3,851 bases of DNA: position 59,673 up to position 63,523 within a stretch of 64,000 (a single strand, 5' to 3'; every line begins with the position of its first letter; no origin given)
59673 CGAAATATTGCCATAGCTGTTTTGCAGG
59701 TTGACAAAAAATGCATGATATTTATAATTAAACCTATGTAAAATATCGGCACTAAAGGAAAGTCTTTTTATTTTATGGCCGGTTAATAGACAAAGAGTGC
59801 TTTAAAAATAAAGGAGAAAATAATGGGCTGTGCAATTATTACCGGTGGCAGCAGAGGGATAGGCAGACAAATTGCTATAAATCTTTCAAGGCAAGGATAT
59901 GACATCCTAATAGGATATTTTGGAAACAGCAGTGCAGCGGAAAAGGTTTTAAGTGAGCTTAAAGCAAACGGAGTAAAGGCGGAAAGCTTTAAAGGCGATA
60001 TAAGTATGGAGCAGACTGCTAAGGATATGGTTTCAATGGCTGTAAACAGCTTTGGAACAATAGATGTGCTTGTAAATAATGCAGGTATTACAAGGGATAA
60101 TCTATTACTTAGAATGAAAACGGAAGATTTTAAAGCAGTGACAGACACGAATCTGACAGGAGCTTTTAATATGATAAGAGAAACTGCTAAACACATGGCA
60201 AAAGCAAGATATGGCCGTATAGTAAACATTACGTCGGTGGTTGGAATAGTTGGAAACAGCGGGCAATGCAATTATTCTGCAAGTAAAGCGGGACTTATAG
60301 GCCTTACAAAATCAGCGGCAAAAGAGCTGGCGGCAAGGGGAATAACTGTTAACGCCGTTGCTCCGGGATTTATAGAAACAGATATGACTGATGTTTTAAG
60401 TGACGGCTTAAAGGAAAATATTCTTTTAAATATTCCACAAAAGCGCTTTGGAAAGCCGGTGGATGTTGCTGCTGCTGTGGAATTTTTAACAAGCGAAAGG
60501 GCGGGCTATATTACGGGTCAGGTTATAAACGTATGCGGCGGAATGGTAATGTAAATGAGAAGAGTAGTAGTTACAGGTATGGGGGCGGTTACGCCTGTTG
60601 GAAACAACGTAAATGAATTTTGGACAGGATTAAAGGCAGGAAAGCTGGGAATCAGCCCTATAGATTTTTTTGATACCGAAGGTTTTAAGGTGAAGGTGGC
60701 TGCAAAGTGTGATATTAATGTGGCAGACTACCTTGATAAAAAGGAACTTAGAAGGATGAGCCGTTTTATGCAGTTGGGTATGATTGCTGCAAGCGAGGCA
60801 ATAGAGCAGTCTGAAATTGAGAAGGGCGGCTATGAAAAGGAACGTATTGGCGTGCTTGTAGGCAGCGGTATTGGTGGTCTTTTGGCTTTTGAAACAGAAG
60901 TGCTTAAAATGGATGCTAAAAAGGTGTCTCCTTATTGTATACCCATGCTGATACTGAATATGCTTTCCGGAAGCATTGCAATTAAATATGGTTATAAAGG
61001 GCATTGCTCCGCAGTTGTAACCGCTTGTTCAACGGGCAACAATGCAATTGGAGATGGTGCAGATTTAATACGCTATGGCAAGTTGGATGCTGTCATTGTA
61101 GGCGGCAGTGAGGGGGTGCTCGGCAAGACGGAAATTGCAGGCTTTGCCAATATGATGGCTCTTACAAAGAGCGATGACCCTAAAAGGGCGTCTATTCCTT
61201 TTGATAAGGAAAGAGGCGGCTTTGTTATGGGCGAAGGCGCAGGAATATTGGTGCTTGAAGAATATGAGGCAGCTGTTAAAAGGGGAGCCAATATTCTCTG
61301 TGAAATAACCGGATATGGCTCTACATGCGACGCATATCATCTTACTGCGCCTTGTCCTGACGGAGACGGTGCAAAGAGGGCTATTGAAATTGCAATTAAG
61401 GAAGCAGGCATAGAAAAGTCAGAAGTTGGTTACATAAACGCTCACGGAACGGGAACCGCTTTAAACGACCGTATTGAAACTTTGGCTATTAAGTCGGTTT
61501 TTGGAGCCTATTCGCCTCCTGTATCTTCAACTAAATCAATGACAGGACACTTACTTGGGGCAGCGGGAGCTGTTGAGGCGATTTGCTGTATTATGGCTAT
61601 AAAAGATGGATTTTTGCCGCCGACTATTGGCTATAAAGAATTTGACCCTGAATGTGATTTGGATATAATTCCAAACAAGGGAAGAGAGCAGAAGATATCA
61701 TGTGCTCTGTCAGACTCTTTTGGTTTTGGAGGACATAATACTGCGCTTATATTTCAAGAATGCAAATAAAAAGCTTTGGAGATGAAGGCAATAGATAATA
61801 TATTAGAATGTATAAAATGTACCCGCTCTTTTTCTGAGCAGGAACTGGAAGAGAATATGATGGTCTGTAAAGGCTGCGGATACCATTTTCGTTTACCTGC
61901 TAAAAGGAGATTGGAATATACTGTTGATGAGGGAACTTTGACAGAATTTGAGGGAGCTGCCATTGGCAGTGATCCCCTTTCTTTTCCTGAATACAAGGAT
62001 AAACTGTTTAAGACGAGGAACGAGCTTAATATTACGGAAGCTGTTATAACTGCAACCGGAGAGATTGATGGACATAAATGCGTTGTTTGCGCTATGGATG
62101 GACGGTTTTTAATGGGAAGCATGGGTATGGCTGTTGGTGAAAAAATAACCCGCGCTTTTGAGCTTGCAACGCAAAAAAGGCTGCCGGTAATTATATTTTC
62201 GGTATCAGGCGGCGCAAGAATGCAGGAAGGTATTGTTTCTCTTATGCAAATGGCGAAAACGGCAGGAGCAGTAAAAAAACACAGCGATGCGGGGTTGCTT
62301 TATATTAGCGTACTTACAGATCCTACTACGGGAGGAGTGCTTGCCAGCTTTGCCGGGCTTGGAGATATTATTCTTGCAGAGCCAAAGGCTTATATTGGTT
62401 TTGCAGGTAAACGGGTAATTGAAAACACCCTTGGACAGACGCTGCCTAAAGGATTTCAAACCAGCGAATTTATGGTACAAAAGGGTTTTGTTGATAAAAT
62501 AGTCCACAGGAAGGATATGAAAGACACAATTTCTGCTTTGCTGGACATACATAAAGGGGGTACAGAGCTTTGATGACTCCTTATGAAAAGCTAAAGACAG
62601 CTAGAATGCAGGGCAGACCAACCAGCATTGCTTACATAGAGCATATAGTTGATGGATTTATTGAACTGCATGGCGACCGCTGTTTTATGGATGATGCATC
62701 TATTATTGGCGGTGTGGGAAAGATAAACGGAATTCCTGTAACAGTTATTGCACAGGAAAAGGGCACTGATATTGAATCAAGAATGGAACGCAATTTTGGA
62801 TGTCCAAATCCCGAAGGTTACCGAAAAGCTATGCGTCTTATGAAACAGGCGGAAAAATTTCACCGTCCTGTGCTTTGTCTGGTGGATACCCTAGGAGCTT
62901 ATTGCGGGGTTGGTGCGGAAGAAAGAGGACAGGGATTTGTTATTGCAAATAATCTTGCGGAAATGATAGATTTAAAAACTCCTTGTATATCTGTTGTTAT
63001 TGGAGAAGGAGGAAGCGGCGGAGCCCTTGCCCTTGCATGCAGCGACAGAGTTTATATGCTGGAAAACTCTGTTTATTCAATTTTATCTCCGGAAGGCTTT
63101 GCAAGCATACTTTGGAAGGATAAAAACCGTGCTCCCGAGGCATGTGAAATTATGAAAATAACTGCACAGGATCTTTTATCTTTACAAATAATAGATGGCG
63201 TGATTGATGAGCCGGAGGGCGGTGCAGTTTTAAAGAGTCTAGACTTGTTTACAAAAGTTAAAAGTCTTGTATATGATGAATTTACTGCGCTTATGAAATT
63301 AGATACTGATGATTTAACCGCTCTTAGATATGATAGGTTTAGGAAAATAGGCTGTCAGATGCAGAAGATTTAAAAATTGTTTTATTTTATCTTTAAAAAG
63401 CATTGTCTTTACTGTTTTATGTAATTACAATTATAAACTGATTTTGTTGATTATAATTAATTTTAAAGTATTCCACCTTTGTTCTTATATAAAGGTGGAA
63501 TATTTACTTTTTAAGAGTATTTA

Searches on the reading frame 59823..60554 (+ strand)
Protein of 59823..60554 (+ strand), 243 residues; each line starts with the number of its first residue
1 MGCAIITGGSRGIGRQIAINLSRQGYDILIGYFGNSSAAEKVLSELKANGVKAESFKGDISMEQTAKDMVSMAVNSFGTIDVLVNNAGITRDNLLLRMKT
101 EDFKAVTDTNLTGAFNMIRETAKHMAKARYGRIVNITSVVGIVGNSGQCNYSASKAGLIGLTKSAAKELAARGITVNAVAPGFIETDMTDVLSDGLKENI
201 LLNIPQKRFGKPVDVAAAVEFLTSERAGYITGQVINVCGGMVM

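Call 39: search_protein_families(library=pfam, proteins=[window:59823-60554:+], max_evalue=0.00001)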
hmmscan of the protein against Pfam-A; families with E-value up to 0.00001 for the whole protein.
window:59823-60554:+ (243 aa): 3 families
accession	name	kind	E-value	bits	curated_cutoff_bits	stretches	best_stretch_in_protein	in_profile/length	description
PF13561.12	adh_short_C2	-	1.8e-60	204.9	27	1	11-241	6-235/236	Enoyl-(Acyl carrier protein) reductase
PF00106.31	adh_short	-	3.7e-60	203.2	26.6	1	3-193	2-191/195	short chain dehydrogenase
PF08659.16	KR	-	4.7e-22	79.2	22.6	1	3-165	2-163/180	KR domain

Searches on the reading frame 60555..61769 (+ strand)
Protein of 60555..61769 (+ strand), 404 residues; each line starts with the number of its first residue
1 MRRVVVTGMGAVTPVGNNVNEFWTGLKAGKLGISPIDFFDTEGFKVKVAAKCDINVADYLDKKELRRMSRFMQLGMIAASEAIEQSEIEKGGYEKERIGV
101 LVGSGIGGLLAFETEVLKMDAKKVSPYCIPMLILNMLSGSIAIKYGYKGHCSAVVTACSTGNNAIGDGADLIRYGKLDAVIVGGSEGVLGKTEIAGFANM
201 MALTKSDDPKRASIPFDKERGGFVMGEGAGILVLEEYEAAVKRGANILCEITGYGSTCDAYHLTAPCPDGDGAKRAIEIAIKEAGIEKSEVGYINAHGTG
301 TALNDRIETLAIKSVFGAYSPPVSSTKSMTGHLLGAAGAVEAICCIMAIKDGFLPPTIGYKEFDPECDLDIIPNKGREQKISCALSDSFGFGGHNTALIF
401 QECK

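Call 39: search_protein_families(library=pfam, proteins=[window:60555-61769:+], max_evalue=0.00001)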
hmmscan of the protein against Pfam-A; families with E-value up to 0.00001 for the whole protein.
window:60555-61769:+ (404 aa): 2 families
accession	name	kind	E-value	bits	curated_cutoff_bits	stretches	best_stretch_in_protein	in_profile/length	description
PF00109.32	ketoacyl-synt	-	1.9e-51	175.5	20.8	1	1-240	1-252/252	Beta-ketoacyl synthase, N-terminal domain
PF02801.28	Ketoacyl-synt_C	-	1.7e-38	131.7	20.8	1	248-360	1-118/119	Beta-ketoacyl synthase, C-terminal domain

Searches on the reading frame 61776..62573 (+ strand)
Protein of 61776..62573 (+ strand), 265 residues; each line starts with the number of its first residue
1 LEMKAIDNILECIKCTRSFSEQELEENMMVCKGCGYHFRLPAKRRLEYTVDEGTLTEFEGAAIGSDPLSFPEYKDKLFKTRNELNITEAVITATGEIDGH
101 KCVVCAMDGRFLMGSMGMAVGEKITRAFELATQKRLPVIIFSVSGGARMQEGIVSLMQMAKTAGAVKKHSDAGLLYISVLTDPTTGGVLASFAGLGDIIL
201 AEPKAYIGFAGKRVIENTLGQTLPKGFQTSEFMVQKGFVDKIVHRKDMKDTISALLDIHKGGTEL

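Call 39: search_protein_families(library=pfam, proteins=[window:61776-62573:+], max_evalue=0.00001)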
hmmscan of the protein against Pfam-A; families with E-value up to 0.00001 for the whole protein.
window:61776-62573:+ (265 aa): 1 family
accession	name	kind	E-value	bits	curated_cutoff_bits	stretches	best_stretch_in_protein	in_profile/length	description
PF01039.27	Carboxyl_trans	-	3.9e-29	102.1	22.3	1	51-224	4-182/493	Carboxyl transferase domain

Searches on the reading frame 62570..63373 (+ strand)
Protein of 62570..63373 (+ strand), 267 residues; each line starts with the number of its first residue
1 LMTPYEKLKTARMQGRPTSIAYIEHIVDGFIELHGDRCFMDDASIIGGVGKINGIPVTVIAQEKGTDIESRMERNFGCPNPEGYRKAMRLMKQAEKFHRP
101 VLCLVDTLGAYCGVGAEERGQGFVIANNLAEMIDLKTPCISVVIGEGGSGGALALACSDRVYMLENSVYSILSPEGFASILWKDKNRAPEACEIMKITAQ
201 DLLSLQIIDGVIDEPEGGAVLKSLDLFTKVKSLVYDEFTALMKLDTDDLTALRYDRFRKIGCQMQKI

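Call 39: search_protein_families(library=pfam, proteins=[window:62570-63373:+], max_evalue=0.00001)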
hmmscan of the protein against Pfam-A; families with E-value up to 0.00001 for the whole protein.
window:62570-63373:+ (267 aa): 2 families
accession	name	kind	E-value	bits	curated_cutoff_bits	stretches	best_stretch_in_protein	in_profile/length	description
PF03255.19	ACCA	-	3.3e-115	385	23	1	2-261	51-310/310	Acetyl co-enzyme A carboxylase carboxyltransferase-like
PF01039.27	Carboxyl_trans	-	2.5e-15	56.5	22.3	1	44-190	283-425/493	Carboxyl transferase domain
